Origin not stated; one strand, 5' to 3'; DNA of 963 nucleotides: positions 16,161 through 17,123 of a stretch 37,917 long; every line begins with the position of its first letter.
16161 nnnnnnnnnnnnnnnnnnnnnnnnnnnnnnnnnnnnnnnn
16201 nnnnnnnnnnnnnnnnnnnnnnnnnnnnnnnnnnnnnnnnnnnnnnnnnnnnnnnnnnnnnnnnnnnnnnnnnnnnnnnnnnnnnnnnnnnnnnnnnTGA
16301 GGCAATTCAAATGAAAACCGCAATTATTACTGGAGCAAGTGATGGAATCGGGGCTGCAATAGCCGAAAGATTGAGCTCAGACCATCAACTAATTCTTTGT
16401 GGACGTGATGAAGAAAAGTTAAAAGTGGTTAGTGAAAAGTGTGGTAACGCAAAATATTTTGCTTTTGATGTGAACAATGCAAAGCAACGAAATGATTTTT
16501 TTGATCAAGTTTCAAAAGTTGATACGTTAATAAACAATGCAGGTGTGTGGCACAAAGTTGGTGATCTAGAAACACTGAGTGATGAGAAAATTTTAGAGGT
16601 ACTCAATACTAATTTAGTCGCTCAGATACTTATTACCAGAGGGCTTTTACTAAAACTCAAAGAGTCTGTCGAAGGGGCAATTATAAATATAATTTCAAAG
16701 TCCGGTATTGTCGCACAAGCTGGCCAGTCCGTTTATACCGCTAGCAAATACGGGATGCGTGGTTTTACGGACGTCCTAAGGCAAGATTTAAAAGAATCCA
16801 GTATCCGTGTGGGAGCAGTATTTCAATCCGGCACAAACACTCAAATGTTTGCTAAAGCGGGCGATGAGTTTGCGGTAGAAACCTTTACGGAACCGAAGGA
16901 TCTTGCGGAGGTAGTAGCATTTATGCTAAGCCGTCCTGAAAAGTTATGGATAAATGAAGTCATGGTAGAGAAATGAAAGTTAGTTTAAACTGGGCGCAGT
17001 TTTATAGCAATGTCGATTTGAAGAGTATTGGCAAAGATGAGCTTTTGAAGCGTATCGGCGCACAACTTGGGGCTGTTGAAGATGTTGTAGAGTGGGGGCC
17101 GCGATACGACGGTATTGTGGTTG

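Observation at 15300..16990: Four genes inserted between pheS and pheT, each junction carrying a copy of the same 19-20 nt stop/SD/start module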

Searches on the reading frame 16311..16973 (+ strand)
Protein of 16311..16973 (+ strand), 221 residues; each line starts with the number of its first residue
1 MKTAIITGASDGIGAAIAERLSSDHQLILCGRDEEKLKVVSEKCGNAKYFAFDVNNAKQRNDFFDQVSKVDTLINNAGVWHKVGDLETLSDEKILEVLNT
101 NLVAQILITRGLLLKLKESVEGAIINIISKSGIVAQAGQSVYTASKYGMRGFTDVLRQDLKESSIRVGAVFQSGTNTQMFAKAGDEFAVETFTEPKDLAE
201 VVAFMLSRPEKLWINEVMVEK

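Call 6: search_protein_families(library=pfam, proteins=[window:16311-16973:+], max_evalue=0.01)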
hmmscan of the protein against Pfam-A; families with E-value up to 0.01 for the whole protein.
window:16311-16973:+ (221 aa): 4 families
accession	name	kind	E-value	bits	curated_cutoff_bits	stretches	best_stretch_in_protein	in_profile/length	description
PF00106.31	adh_short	-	1.9e-43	148.7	26.6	1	2-184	1-191/195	short chain dehydrogenase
PF13561.12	adh_short_C2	-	2.3e-25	90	27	1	8-208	1-219/236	Enoyl-(Acyl carrier protein) reductase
PF08659.16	KR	-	5.3e-07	30.2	22.6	1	3-170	2-178/180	KR domain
PF01370.27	Epimerase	-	0.00043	20.2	20.9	1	5-82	2-77/240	NAD dependent epimerase/dehydratase family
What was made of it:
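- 16311..16976 (+): Short-chain dehydrogenase/reductase (SDR) gene (221 aa), an old resident of the gap next to pheT. PF00106 E=2e-43 (call 6).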

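Call 23: find_homologous_proteins(query=window:16311-16973:+, max_evalue=1e-30)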
Query window:16311-16973:+ (221 aa): 436 proteins with E <= 1e-30 among 1126 candidates; the best 120 are listed.
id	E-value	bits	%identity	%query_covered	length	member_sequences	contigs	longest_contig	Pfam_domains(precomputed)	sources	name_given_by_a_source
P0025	1.4e-100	353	72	100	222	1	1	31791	PF08659.17,PF13561.13,PF00106.32,PF01370.28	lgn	-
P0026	1.5e-100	353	71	100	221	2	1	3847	PF08659.17,PF13561.13,PF00106.32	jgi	-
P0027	3.4e-92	326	68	100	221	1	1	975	PF08659.17,PF13561.13,PF00106.32,PF01370.28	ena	-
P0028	5.4e-92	325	66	100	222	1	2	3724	PF08659.17,PF13561.13,PF13460.13,PF08643.17,PF00106.32,PF01370.28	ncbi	-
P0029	2.0e-89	317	66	100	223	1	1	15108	PF08659.17,PF13561.13,PF00106.32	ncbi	-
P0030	4.9e-89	315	66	100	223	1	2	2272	PF08659.17,PF13561.13,PF00106.32,PF01370.28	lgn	-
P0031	7.5e-89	315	64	99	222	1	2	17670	PF08659.17,PF13561.13,PF13460.13,PF08643.17,PF00106.32,PF01370.28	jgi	-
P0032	7.7e-89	315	65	98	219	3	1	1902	PF08659.17,PF13561.13,PF00106.32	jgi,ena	-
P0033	1.3e-88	314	64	99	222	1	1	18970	PF08659.17,PF13561.13,PF13460.13,PF08643.17,PF00106.32,PF01370.28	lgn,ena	-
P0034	2.5e-88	313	66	100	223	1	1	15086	PF08659.17,PF13561.13,PF13460.13,PF08643.17,PF00106.32,PF01370.28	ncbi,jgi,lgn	-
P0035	3.8e-88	312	65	100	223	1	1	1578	PF08659.17,PF13561.13,PF08643.17,PF00106.32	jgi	-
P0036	2.8e-87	310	65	100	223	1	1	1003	PF08659.17,PF13561.13,PF00106.32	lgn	-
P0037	2.8e-87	310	64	100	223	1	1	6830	PF08659.17,PF13561.13,PF13460.13,PF00106.32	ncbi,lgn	-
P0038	5.0e-87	309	64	100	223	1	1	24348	PF08659.17,PF05368.20,PF13561.13,PF08643.17,PF00106.32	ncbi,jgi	-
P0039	6.1e-87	308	65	100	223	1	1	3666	PF08659.17,PF13561.13,PF13460.13,PF08643.17,PF00106.32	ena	-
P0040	7.3e-86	305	64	100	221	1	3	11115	PF08659.17,PF13561.13,PF00106.32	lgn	-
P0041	1.1e-85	304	63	100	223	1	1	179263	PF08659.17,PF13561.13,PF13460.13,PF00106.32,PF01370.28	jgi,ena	-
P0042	1.4e-85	304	63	100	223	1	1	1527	PF08659.17,PF13561.13,PF13460.13,PF00106.32,PF01370.28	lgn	-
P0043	1.7e-85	304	61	100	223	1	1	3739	PF08659.17,PF13561.13,PF13460.13,PF08643.17,PF00106.32,PF01370.28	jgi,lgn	jgi:NADP-dependent 3-hydroxy acid dehydrogenase YdfG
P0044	2.1e-85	303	61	100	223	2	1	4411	PF08659.17,PF13561.13,PF00106.32,PF01370.28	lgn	-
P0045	3.1e-85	303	63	100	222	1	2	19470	PF08659.17,PF05368.20,PF13561.13,PF13460.13,PF00106.32,PF03435.25,PF01370.28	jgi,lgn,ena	-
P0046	7.4e-85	302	63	100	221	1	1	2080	PF08659.17,PF13561.13,PF00106.32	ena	-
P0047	1.1e-84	301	62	100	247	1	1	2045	PF08659.17,PF13561.13,PF00106.32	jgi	jgi:NADP-dependent 3-hydroxy acid dehydrogenase YdfG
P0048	3.0e-84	300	62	100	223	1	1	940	PF08659.17,PF13561.13,PF08643.17,PF00106.32,PF01370.28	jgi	jgi:NADP-dependent 3-hydroxy acid dehydrogenase YdfG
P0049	3.7e-84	299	61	100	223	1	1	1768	PF08659.17,PF13561.13,PF00106.32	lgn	-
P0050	4.2e-84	299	62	100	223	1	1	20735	PF08659.17,PF13561.13,PF08643.17,PF00106.32,PF01370.28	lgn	-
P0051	4.5e-84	299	61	100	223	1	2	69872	PF08659.17,PF13561.13,PF13460.13,PF00106.32,PF01370.28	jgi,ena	-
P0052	4.8e-84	299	61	100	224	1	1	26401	PF08659.17,PF13561.13,PF00106.32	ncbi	-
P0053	1.2e-83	298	61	100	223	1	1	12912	PF08659.17,PF13561.13,PF13460.13,PF08643.17,PF00106.32,PF01370.28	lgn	-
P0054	1.7e-83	297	61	100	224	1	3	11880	PF08659.17,PF13561.13,PF08643.17,PF00106.32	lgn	-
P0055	2.7e-83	297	62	100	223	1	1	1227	PF08659.17,PF13561.13,PF00106.32,PF01370.28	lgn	-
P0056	4.3e-83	296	62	100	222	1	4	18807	PF08659.17,PF13561.13,PF00106.32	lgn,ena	-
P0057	5.0e-83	296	63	100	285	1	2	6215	PF08659.17,PF13561.13,PF00106.32,PF01370.28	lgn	-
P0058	6.0e-83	295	100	65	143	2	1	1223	PF13561.13,PF00106.32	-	-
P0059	1.4e-82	294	61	100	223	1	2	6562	PF08659.17,PF13561.13,PF13460.13,PF00106.32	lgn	-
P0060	2.2e-82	294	61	100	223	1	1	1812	PF08659.17,PF13561.13,PF00106.32,PF01370.28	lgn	-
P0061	2.4e-82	293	60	100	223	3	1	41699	PF08659.17,PF13561.13,PF13460.13,PF08643.17,PF00106.32,PF01370.28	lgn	-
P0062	7.7e-81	289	61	100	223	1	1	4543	PF08659.17,PF02719.22,PF05368.20,PF13561.13,PF00106.32,PF01370.28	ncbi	-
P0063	3.3e-80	287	58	100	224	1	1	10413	PF08659.17,PF13561.13,PF13460.13,PF00106.32,PF01370.28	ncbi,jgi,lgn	ncbi:MAG: short-subunit dehydrogenase [Candidatus Saccharimonadales bacterium]|jgi:short-subunit deh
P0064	3.7e-80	286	61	100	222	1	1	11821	PF08659.17,PF13561.13,PF00106.32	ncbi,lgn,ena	-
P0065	3.9e-80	286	61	100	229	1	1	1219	PF08659.17,PF02719.22,PF13561.13,PF00106.32,PF01370.28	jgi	jgi:short-subunit dehydrogenase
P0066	3.9e-80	286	59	100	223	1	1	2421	PF08659.17,PF13561.13,PF00106.32,PF01370.28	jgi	jgi:NADP-dependent 3-hydroxy acid dehydrogenase YdfG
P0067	1.6e-79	284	61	100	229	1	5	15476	PF08659.17,PF13561.13,PF00106.32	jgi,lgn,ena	-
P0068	2.9e-79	283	59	100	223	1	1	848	PF08659.17,PF13561.13,PF08643.17,PF00106.32,PF01370.28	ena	-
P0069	4.2e-79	283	60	100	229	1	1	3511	PF08659.17,PF02719.22,PF13561.13,PF00106.32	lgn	-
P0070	5.4e-79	283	59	100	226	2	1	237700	PF08659.17,PF13561.13,PF13460.13,PF08643.17,PF00106.32,PF01370.28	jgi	jgi:NADP-dependent 3-hydroxy acid dehydrogenase YdfG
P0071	7.0e-79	282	60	100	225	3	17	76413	PF08659.17,PF13561.13,PF00106.32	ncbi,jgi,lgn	ncbi:MAG: SDR family oxidoreductase [Candidatus Saccharimonadales bacterium]|jgi:short-subunit dehyd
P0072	7.8e-79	282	58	100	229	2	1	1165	PF08659.17,PF13561.13,PF00106.32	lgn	-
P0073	1.4e-78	281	60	99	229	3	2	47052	PF08659.17,PF02719.22,PF13561.13,PF00106.32,PF03435.25,PF01370.28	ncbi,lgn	-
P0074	1.4e-78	281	61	99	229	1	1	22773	PF08659.17,PF02719.22,PF13561.13,PF00106.32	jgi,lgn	jgi:short-subunit dehydrogenase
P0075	2.4e-78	280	59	99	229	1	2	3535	PF08659.17,PF02719.22,PF13561.13,PF00106.32,PF01370.28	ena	-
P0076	3.0e-78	280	58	100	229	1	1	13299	PF08659.17,PF13561.13,PF00106.32,PF01370.28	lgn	-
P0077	5.5e-78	279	58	100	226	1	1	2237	PF08659.17,PF13561.13,PF00106.32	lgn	-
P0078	6.2e-78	279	60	100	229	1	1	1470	PF08659.17,PF13561.13,PF00106.32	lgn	-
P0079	8.3e-78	279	57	100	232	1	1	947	PF08659.17,PF13561.13,PF13460.13,PF08643.17,PF00106.32,PF01370.28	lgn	-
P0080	9.9e-78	278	58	100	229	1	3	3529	PF08659.17,PF13561.13,PF00106.32,PF01370.28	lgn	-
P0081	1.5e-77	278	59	99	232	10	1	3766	PF08659.17,PF13561.13,PF00106.32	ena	-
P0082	2.2e-77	277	59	100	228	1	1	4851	PF08659.17,PF13561.13,PF00106.32,PF03435.25,PF01370.28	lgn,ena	-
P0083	6.1e-77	276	59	99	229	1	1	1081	PF08659.17,PF02719.22,PF13561.13,PF00106.32,PF01370.28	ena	-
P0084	7.0e-77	276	59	99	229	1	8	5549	PF08659.17,PF02719.22,PF13561.13,PF00106.32,PF01370.28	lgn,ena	-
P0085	8.5e-77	275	59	99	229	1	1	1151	PF08659.17,PF02719.22,PF13561.13,PF00106.32,PF03435.25,PF01370.28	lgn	-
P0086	1.1e-76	275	58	99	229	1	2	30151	PF08659.17,PF02719.22,PF13561.13,PF00106.32,PF01370.28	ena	-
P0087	1.3e-76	275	57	99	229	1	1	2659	PF08659.17,PF02719.22,PF13561.13,PF00106.32,PF01370.28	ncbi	-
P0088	1.7e-76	274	59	99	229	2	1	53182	PF08659.17,PF02719.22,PF13561.13,PF00106.32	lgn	-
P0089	2.6e-76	274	58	99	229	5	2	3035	PF08659.17,PF02719.22,PF13561.13,PF00106.32,PF01370.28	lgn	-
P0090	3.1e-76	274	57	100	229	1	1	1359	PF08659.17,PF02719.22,PF13561.13,PF00106.32,PF01370.28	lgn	-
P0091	5.0e-76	273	59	99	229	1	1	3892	PF08659.17,PF02719.22,PF13561.13,PF00106.32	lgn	-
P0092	5.4e-76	273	59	99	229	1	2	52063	PF08659.17,PF13561.13,PF00106.32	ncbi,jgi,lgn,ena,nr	ncbi:MAG TPA: SDR family oxidoreductase [Patescibacteria group bacterium]|jgi:short-subunit dehydrog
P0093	6.0e-76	273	58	99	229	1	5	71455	PF08659.17,PF02719.22,PF13561.13,PF00106.32,PF01370.28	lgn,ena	-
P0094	9.5e-76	272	57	99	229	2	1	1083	PF08659.17,PF02719.22,PF13561.13,PF00106.32,PF01370.28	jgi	jgi:short-subunit dehydrogenase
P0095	1.1e-75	272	59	100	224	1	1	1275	PF08659.17,PF13561.13,PF00106.32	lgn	-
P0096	2.7e-75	270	59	100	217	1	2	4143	PF08659.17,PF13561.13,PF00106.32,PF01370.28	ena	-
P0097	3.7e-75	270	59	99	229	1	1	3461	PF08659.17,PF02719.22,PF13561.13,PF00106.32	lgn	-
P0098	4.7e-75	270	58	99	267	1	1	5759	PF08659.17,PF13561.13,PF00106.32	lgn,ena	-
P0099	5.1e-75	270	57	99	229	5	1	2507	PF08659.17,PF02719.22,PF13561.13,PF00106.32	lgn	-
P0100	5.2e-75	270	57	99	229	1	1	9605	PF08659.17,PF02719.22,PF13561.13,PF00106.32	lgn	-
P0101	5.7e-75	269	57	99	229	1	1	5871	PF08659.17,PF02719.22,PF13561.13,PF00106.32,PF01370.28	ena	-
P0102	1.8e-74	268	57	99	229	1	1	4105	PF08659.17,PF13561.13,PF00106.32,PF01370.28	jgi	jgi:short-subunit dehydrogenase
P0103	2.2e-74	268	57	99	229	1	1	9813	PF08659.17,PF02719.22,PF13561.13,PF00106.32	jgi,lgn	-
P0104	2.2e-74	268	56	99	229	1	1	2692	PF08659.17,PF02719.22,PF13561.13,PF00106.32,PF01370.28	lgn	-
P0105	2.3e-74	267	57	99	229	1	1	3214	PF08659.17,PF02719.22,PF13561.13,PF00106.32,PF01370.28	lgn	-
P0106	3.2e-74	267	58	99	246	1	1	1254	PF08659.17,PF02719.22,PF13561.13,PF00106.32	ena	-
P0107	3.2e-74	267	56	99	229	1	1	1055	PF08659.17,PF02719.22,PF13561.13,PF00106.32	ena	-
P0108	3.3e-74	267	56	100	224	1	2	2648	PF08659.17,PF13561.13,PF13460.13,PF00106.32,PF01370.28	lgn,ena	-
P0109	3.3e-74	267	58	99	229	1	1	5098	PF08659.17,PF13561.13,PF00106.32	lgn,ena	-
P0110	3.5e-74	267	56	100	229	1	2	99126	PF08659.17,PF02719.22,PF13561.13,PF00106.32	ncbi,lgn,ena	-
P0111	3.7e-74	267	60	100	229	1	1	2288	PF08659.17,PF02719.22,PF13561.13,PF00106.32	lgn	-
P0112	3.7e-74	267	59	99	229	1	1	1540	PF08659.17,PF13561.13,PF00106.32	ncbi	-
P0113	4.6e-74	266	56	99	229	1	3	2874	PF08659.17,PF02719.22,PF13561.13,PF00106.32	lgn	-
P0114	5.1e-74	266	56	99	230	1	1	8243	PF08659.17,PF02719.22,PF13561.13,PF00106.32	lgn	-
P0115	6.7e-74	266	58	99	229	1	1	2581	PF08659.17,PF13561.13,PF00106.32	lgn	-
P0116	1.0e-73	265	58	99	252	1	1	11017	PF08659.17,PF13561.13,PF00106.32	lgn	-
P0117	1.0e-73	265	58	99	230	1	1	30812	PF08659.17,PF13561.13,PF00106.32,PF01370.28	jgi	-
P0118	1.1e-73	265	56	99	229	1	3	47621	PF08659.17,PF02719.22,PF13561.13,PF00106.32,PF01370.28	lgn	-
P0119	1.7e-73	265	59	99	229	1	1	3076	PF08659.17,PF13561.13,PF00106.32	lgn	-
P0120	2.0e-73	264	56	99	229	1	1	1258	PF08659.17,PF02719.22,PF13561.13,PF00106.32,PF01370.28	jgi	jgi:short-subunit dehydrogenase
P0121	7.1e-73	263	56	99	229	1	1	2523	PF08659.17,PF13561.13,PF00106.32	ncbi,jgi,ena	jgi:short-subunit dehydrogenase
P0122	7.4e-73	263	55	99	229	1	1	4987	PF08659.17,PF02719.22,PF13561.13,PF00106.32,PF01370.28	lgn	-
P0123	1.2e-72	262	56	100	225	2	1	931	PF08659.17,PF13561.13,PF00106.32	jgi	jgi:NADP-dependent 3-hydroxy acid dehydrogenase YdfG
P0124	1.5e-72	261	58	99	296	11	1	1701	PF08659.17,PF02719.22,PF13561.13,PF00106.32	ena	-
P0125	3.2e-72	260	55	99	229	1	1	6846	PF08659.17,PF02719.22,PF13561.13,PF00106.32,PF01370.28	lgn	-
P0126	4.8e-72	260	57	99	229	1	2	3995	PF08659.17,PF13561.13,PF00106.32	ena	-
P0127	9.7e-72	259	56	99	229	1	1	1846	PF08659.17,PF13561.13,PF00106.32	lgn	-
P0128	1.0e-71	259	60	88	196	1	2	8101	PF13561.13,PF00106.32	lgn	-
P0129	1.2e-71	259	55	99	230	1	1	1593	PF08659.17,PF13561.13,PF00106.32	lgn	-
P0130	1.3e-71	258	58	99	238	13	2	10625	PF08659.17,PF02719.22,PF13561.13,PF00106.32,PF01370.28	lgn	-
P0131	1.7e-71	258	54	100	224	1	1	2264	PF08659.17,PF13561.13,PF00106.32,PF01370.28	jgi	-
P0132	1.9e-71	258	57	99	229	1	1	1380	PF08659.17,PF02719.22,PF13561.13,PF00106.32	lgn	-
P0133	2.2e-71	258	55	99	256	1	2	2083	PF08659.17,PF02719.22,PF13561.13,PF00106.32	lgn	-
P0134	4.0e-71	257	56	99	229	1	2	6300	PF08659.17,PF13561.13,PF00106.32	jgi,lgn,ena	-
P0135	7.0e-71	256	54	100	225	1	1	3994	PF08659.17,PF13561.13,PF00106.32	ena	-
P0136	9.2e-71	256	56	99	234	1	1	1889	PF08659.17,PF13561.13,PF00106.32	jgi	jgi:short-subunit dehydrogenase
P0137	1.1e-70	255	56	99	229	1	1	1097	PF08659.17,PF13561.13,PF00106.32,PF01370.28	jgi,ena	jgi:short-subunit dehydrogenase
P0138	1.9e-70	255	54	99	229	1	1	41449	PF08659.17,PF13561.13,PF00106.32,PF01370.28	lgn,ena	-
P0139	2.1e-70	254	55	100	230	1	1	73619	PF08659.17,PF13561.13,PF00106.32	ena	-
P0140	2.3e-70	254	56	99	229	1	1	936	PF08659.17,PF02719.22,PF13561.13,PF00106.32,PF01370.28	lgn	-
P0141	2.7e-70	254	56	100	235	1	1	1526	PF08659.17,PF13561.13,PF00106.32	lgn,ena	-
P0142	3.6e-70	254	54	100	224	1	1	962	PF08659.17,PF13561.13,PF00106.32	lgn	-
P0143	6.7e-70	253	55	99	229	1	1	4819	PF08659.17,PF13561.13,PF00106.32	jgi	jgi:short-subunit dehydrogenase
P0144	1.0e-69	252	56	100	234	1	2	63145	PF08659.17,PF02719.22,PF13561.13,PF00106.32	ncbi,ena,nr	ncbi:SDR family oxidoreductase [Candidatus Saccharibacteria bacterium]|nr:SDR family oxidoreductase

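Call 24: find_encoding_contigs(protein=P0025, flank=5000, max_places=3)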
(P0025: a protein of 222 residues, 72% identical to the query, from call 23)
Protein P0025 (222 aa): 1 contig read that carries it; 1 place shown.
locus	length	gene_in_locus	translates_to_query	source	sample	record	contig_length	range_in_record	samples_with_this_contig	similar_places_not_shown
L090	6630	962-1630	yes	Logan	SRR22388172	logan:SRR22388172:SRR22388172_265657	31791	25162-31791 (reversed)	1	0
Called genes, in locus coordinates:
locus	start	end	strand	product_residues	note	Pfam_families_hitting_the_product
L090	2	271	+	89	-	?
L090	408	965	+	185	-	PF06821:Ser_hydrolase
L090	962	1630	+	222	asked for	PF00106:adh_short, PF01370:Epimerase (weak), PF08659:KR, PF13561:adh_short_C2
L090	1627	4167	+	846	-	PF01588:tRNA_bind, PF03483:B3_4, PF03484:B5, PF17759:tRNA_synthFbeta, PF03147:FDX-ACB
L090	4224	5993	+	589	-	PF00664:ABC_membrane, PF02463:SMC_N, PF00005:ABC_tran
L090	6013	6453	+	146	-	PF00293:NUDIX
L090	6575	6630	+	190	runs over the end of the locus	PF00254:FKBP_C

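Call 25: find_encoding_contigs(protein=P0026, flank=5000, max_places=3)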
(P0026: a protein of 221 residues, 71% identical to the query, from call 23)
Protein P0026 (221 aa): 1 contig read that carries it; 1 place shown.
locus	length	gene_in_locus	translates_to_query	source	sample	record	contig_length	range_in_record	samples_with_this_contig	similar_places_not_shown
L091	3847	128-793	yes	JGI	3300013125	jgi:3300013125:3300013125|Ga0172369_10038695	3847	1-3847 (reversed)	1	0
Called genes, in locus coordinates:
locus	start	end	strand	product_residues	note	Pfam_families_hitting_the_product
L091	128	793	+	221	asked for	PF00106:adh_short, PF08659:KR (weak), PF13561:adh_short_C2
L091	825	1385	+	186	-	PF06821:Ser_hydrolase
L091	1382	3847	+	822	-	?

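Call 26: find_encoding_contigs(protein=P0063, flank=5000, max_places=3)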
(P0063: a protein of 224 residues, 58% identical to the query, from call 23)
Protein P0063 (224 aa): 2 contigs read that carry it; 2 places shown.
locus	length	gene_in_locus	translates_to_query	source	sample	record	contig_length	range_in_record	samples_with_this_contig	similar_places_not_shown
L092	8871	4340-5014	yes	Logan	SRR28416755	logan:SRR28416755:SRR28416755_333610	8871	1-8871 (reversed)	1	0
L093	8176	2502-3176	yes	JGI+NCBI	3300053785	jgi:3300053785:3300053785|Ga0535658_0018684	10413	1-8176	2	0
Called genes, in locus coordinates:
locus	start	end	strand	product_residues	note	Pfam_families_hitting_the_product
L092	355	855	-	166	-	PF04461:YajQ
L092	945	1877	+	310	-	PF20990:DUF2207_C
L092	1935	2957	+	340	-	PF02912:Phe_tRNA-synt_N, PF01409:tRNA-synt_2d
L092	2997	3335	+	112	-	PF18924:DUF5674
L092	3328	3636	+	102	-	-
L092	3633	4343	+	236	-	PF12146:Hydrolase_4, PF00561:Abhydrolase_1, PF00326:Peptidase_S9 (weak), PF05728:UPF0227 (weak)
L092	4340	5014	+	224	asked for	PF00106:adh_short, PF01370:Epimerase (faint), PF08659:KR (weak), PF13460:NAD_binding_10 (weak), PF13561:adh_short_C2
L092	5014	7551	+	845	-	PF01588:tRNA_bind, PF03483:B3_4, PF03484:B5, PF17759:tRNA_synthFbeta, PF03147:FDX-ACB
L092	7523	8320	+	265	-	PF05116:S6PP (weak), PF08282:Hydrolase_3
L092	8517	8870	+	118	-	?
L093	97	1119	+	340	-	PF02912:Phe_tRNA-synt_N, PF01409:tRNA-synt_2d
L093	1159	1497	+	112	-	PF18924:DUF5674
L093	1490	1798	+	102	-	-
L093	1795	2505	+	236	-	PF12146:Hydrolase_4, PF00561:Abhydrolase_1, PF00326:Peptidase_S9 (weak), PF05728:UPF0227 (weak)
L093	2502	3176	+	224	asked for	PF00106:adh_short, PF01370:Epimerase (faint), PF08659:KR (weak), PF13460:NAD_binding_10 (weak), PF13561:adh_short_C2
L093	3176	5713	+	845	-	PF01588:tRNA_bind, PF03483:B3_4, PF03484:B5, PF17759:tRNA_synthFbeta, PF03147:FDX-ACB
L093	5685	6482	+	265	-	PF05116:S6PP (weak), PF08282:Hydrolase_3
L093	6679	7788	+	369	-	PF00438:S-AdoMet_synt_N, PF02772:S-AdoMet_synt_M, PF02773:S-AdoMet_synt_C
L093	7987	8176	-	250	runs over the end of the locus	-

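Call 48: search_protein_families(library=pfam, proteins=[L090:408-962:+], max_evalue=0.01)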
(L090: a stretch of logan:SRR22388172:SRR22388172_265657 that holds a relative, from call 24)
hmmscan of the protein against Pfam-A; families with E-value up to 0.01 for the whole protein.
L090:408-962:+ (185 aa): 4 families
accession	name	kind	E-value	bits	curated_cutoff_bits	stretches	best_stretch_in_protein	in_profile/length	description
PF06821.19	Ser_hydrolase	-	2e-11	44.5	22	1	5-165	2-157/172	Serine hydrolase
PF00561.26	Abhydrolase_1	-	0.00013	22.2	25.8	1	53-129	60-137/245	alpha/beta hydrolase fold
PF10230.15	LIDHydrolase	-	0.00023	21.4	27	1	45-96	69-118/262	Lipid-droplet associated hydrolase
PF12146.15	Hydrolase_4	-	0.0098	15.6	27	0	48-96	62-109/239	Serine aminopeptidase, S33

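Call 57: search_protein_families(library=ncbifam, proteins=[window:16311-16973:+], max_evalue=0.01)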
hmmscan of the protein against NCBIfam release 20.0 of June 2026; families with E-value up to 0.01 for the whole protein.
window:16311-16973:+ (221 aa): 218 families (the best 25 are shown)
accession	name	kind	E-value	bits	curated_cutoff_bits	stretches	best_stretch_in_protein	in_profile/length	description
NF006073.0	PRK08219.1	equivalog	4e-49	167.3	218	1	1-219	3-222/227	SDR family oxidoreductase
NF006565.0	PRK09072.1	equivalog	1.2e-35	123.4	238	1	2-204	6-216/265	SDR family oxidoreductase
NF009466.0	PRK12826.1-2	subfamily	7.6e-35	120.6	222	1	2-207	4-227/248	3-oxoacyl-ACP reductase FabG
NF005878.0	PRK07825.1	subfamily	2.9e-34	118.7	287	1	2-210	10-221/278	short chain dehydrogenase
NF005594.0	PRK07326.1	equivalog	2e-33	115.9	271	1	2-214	7-224/237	SDR family oxidoreductase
NF005559.1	PRK07231.1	subfamily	1.1e-32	113.5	215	1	2-214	5-236/249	glucose 1-dehydrogenase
NF005806.0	PRK07666.1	equivalog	1.1e-32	113.3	286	1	2-215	8-230/239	3-ketoacyl-ACP reductase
NF052558.1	MBtsdlDhBudC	equivalog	3.2e-30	105.5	270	1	2-215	4-231/250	meso-2,3-butanediol dehydrogenase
NF005672.0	PRK07454.1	equivalog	4.9e-30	104.5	234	1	1-218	6-233/241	SDR family oxidoreductase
TIGR01830.1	3oxo_ACP_reduc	equivalog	4.9e-29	101.7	297.75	1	4-208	1-222/239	3-oxoacyl-[acyl-carrier-protein] reductase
NF005118.0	PRK06550.1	equivalog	1.2e-28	100.5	270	1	2-214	6-202/236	3-oxoacyl-ACP reductase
NF004825.0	PRK06181.1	equivalog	2.3e-28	99.2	215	1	1-183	6-196/268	SDR family oxidoreductase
NF006123.0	PRK08267.1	equivalog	8.9e-28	97.2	261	1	1-190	2-198/261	SDR family oxidoreductase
NF004198.0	PRK05653.1-3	equivalog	1.7e-27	96.5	296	1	2-208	8-230/248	3-oxoacyl-ACP reductase FabG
NF004778.0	PRK06124.1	equivalog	3.5e-27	95.4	303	1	2-182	12-204/256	SDR family oxidoreductase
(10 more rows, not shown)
